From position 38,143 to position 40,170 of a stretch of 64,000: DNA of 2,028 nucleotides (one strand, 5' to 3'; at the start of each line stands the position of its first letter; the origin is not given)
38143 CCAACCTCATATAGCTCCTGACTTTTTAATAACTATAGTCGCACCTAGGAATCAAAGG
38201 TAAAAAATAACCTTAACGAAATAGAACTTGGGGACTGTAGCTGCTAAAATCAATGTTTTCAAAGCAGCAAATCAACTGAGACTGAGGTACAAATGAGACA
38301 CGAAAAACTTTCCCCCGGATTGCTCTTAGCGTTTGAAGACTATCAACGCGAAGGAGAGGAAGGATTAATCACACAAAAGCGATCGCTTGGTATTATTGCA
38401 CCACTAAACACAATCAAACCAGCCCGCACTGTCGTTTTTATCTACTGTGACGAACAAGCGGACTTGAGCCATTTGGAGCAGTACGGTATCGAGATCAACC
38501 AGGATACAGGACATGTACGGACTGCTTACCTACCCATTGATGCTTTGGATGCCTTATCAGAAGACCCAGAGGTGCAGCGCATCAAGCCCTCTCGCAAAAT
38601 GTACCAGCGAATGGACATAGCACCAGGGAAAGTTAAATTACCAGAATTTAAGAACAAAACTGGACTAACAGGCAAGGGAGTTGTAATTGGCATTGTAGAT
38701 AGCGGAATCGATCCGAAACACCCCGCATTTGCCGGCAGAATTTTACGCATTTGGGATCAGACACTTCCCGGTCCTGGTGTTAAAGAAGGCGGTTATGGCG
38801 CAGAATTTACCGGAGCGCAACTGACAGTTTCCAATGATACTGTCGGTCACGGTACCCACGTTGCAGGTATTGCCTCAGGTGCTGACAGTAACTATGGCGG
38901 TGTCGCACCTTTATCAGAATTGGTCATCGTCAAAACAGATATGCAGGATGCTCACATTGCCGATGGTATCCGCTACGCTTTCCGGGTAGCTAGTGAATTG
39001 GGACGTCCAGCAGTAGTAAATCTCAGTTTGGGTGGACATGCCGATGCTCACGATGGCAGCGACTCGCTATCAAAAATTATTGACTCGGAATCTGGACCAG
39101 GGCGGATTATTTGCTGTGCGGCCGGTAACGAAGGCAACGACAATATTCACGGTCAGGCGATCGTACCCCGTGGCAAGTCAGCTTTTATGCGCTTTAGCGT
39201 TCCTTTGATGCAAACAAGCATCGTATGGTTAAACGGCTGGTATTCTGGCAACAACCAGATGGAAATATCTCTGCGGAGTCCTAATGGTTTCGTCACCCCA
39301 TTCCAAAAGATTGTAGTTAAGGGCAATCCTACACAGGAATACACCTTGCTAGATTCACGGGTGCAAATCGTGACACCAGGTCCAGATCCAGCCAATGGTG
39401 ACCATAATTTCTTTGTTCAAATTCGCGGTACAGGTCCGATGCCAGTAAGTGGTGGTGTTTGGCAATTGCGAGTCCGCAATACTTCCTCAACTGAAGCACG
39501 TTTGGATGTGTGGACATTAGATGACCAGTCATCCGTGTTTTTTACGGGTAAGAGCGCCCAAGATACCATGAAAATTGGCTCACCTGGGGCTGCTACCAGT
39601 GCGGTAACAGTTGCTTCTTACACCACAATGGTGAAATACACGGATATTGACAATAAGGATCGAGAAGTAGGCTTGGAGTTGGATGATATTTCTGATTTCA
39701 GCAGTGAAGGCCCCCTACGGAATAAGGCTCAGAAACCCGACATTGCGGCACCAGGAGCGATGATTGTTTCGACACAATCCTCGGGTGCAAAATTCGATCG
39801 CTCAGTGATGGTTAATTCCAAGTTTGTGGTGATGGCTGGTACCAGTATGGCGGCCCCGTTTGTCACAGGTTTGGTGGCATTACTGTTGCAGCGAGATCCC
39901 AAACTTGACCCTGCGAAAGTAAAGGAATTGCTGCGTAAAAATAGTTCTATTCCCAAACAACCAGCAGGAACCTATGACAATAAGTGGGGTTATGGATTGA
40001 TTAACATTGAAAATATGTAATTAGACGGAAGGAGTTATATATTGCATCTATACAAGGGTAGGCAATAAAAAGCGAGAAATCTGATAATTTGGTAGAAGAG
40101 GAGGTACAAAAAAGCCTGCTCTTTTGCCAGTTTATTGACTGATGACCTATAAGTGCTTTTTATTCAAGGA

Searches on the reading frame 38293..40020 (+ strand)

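Call 8: search_protein_families(library=pfam, proteins=[window:38293-40020:+], max_evalue=0.00001)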
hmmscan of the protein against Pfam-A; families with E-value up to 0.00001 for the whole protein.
window:38293-40020:+ (575 aa): 1 family
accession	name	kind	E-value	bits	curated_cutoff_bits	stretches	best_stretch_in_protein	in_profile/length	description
PF00082.27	Peptidase_S8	-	1.8e-45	155.9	21.8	2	413-568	155-288/288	Subtilase family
